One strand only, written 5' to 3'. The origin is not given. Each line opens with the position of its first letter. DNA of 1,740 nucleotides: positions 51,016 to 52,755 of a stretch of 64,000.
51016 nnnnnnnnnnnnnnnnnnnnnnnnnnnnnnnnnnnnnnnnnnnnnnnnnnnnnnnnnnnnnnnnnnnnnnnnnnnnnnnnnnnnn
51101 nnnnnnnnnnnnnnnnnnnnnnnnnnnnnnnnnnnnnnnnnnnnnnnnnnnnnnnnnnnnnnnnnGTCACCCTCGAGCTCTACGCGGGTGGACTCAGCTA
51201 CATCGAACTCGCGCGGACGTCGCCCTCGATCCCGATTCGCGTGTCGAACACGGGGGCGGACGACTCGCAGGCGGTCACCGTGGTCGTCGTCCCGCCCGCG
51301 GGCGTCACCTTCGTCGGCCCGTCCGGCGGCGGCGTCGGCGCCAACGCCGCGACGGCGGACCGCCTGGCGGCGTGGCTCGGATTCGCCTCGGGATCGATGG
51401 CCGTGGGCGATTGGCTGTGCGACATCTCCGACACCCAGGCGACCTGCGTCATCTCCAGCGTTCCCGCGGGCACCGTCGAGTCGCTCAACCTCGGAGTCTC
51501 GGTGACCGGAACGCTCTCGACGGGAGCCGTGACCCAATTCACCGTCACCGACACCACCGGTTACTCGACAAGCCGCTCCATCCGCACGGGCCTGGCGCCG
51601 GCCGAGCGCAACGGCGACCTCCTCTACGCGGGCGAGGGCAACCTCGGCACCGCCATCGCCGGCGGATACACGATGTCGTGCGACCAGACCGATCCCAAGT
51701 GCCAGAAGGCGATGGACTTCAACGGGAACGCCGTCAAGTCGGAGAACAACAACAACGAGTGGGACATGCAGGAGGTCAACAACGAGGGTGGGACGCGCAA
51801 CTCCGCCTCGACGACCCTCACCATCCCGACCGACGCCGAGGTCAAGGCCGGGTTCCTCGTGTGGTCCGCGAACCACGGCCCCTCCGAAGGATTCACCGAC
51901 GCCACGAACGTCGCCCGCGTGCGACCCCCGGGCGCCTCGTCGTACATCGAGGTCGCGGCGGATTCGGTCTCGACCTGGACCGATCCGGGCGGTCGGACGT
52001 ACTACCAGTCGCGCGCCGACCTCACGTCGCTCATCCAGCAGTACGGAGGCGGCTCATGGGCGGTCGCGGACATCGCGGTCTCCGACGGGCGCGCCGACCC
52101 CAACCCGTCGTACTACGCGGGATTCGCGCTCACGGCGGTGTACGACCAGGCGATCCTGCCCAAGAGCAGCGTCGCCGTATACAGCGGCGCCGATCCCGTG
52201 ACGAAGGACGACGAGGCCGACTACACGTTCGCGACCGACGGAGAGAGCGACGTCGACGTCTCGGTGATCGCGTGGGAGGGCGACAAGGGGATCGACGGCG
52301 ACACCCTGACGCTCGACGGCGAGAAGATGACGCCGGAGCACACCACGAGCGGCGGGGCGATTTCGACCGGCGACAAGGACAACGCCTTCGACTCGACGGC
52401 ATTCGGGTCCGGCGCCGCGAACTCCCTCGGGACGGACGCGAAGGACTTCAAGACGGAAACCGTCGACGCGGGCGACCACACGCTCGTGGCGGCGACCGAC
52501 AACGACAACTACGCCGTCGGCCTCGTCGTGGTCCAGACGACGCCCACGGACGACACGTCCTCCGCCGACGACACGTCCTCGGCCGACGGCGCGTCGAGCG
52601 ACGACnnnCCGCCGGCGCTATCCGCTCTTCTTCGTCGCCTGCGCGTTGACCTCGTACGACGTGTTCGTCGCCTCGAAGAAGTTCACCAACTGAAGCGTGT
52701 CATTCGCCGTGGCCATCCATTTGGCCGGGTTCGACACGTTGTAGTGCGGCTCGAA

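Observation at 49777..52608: About 940-codon reading frame fusing an ECF sigma factor, a zf-HC2 anti-sigma motif, TM segments and a large extracytoplasmic domain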

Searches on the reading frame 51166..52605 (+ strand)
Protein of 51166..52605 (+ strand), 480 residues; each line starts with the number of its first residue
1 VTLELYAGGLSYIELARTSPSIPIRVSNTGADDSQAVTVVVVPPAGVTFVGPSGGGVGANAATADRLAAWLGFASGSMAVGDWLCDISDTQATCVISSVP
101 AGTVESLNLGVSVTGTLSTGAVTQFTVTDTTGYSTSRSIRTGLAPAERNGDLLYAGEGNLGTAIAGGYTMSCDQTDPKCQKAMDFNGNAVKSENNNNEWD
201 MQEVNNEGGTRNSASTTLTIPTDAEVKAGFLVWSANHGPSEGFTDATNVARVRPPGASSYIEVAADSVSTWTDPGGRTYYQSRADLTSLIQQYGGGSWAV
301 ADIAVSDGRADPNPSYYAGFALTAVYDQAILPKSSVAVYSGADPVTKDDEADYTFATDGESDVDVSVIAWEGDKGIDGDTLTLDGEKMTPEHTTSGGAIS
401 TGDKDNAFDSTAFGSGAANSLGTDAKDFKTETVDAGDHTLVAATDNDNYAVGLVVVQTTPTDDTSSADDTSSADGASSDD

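Call 29: search_solved_structures(query=window:51166-52605:+, max_evalue=10)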
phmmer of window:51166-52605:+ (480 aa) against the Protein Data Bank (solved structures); distinct sequences matched with E-value up to 10: 4.
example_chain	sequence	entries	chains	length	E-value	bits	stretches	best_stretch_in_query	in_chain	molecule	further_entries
3exe_B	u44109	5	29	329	0.72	11.7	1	43-86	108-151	Pyruvate dehydrogenase E1 component subunit beta, mitochondrial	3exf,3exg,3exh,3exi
6cer_B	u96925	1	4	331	0.72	11.7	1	43-86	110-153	Pyruvate dehydrogenase E1 component subunit beta, mitochondrial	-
1ni4_B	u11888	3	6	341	0.76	11.7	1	43-86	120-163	Pyruvate dehydrogenase E1 component: Beta subunit | Pyruvate dehydrogenase E1 component subunit beta | Pyruvate dehydrogenase E1 component subunit beta, mitocho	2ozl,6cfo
1hf2_A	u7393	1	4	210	0.99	11.3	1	105-190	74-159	SEPTUM SITE-DETERMINING PROTEIN MINC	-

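Call 30: search_protein_families(library=pfam, max_evalue=5, proteins=[window:51166-52605:+])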
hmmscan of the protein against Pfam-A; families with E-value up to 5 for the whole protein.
window:51166-52605:+ (480 aa): 0 families

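Call 34: predict_structure(alignment_id=A1)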
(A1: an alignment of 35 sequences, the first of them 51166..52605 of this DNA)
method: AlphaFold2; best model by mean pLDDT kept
length: 480 residues; sequences in the alignment: 35
mean_pLDDT: 90.6   pTM: 0.87
mean pLDDT of the five models: 90.6, 89.9, 89.8, 88.9, 88.6
residues with pLDDT >= 90: 369; 70-90: 69; 50-70: 34; < 50: 8
segments of 3 or more residues with pLDDT < 50: 55-60
pLDDT, mean of each block of 10 residues (from residue 1): 86 89 92 95 94 48 63 74 91 96 91 90 95 92 87 92 97 94 91 90 95 97 98 97 97 98 97 94 98 98 95 92 98 96 92 94 98 88 98 92 94 95 97 96 94 97 60 56
secondary structure, 60 per line:
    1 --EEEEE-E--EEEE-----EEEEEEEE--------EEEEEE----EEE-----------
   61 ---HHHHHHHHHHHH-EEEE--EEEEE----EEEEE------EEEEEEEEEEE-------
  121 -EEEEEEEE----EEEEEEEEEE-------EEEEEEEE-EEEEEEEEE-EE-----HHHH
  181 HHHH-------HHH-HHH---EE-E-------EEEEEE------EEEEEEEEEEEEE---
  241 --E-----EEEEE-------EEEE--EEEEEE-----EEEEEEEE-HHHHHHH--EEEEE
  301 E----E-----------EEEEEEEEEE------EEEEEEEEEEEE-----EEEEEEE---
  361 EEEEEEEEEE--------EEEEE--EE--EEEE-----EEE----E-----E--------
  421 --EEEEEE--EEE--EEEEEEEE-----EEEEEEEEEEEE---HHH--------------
elements in order: E3-7 E12-15 E21-28 E37-42 E47-49 H64-75 E77-80 E83-87 E92-96 E103-113 E122-129 E134-143 E151-158 E160-168 H177-184 E213-218 E225-237 E249-253 E261-264 E267-272 E278-285 H287-293 E296-301 E318-327 E334-345 E351-357 E361-370 E379-383 E390-393 E399-401 E423-428 E431-433 E436-443 E449-460

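Call 38: fold_search(model_id=the predicted structure, library=pdb)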
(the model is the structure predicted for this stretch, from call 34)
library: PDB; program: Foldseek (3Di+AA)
matches with E <= 10: 1903; with E <= 0.001: 131
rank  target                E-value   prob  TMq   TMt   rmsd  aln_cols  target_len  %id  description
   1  8beg_A                2.0e-08  1.00  0.18  0.13  42.8       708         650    9  Structure of Ig-like domains from PrgB (released 2022-11-30)
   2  8xez_A                7.4e-08  1.00  0.18  0.10  20.7       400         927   10  Cryo-EM structure of integrin ITGAV/ITGB3 complex, conformation 5 (released 2024-12-18)
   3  8beg_B                8.7e-08  0.99  0.18  0.14  28.6       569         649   10  Structure of Ig-like domains from PrgB (released 2022-11-30)
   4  8xei_A                1.2e-07  1.00  0.20  0.11  21.5       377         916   11  Cryo-EM structure of integrin ITGAV/ITGB3 complex, conformation 1 (released 2024-12-18)
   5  4o02_A                2.1e-07  1.00  0.19  0.11  21.7       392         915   11  AlphaVBeta3 integrin in complex with monoclonal antibody FAB fragment. (released 2014-04-02)
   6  6avq_A                2.8e-07  1.00  0.18  0.10  21.6       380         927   10  The Therapeutic Antibody LM609 Selectively Inhibits Ligand Binding to Human alpha-V beta-3 Integrin via Steric Hindran (released 2017-11-01)
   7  6avu_A                3.6e-07  1.00  0.19  0.10  21.4       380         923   10  Human alpha-V beta-3 Integrin (open conformation) in complex with the therapeutic antibody LM609 (released 2017-11-01)
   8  3au0                  8.3e-07  0.99  0.14  0.18  19.5       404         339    9  Structural and biochemical characterization of ClfB:ligand interactions (released 2011-05-04)
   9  6avr_A                1.7e-06  1.00  0.18  0.10  21.5       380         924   10  Human alpha-V beta-3 Integrin (intermediate conformation) in complex with the therapeutic antibody LM609 (released 2017-11-01)
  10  4nen_A                2.0e-06  1.00  0.18  0.09  21.6       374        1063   11  An internal ligand-bound, metastable state of a leukocyte integrin, aXb2 (released 2014-01-15)
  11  3irz                  2.0e-06  0.85  0.14  0.16  25.0       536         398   10  Crystal structure of functional region of UafA from Staphylococcus saprophyticus in P212121 form (released 2010-09-08)
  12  3irp                  2.8e-06  0.85  0.14  0.15  24.8       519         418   11  Crystal structure of functional region of UafA from Staphylococcus saprophyticus at 1.50 angstrom resolution (released 2010-09-08)
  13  3prx_B                2.9e-06  0.99  0.18  0.08  25.0       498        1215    7  Structure of Complement C5 in Complex with CVF and SSL7 (released 2011-01-19)
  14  5es4_A                3.7e-06  1.00  0.17  0.09  21.9       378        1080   11  RE-REFINEMENT OF INTEGRIN ALPHAXBETA2 ECTODOMAIN IN THE CLOSED/BENT CONFORMATION (released 2016-03-02)
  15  4neh_A                5.7e-06  1.00  0.20  0.09  21.7       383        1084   11  An internal ligand-bound, metastable state of a leukocyte integrin, aXb2 (released 2014-01-15)
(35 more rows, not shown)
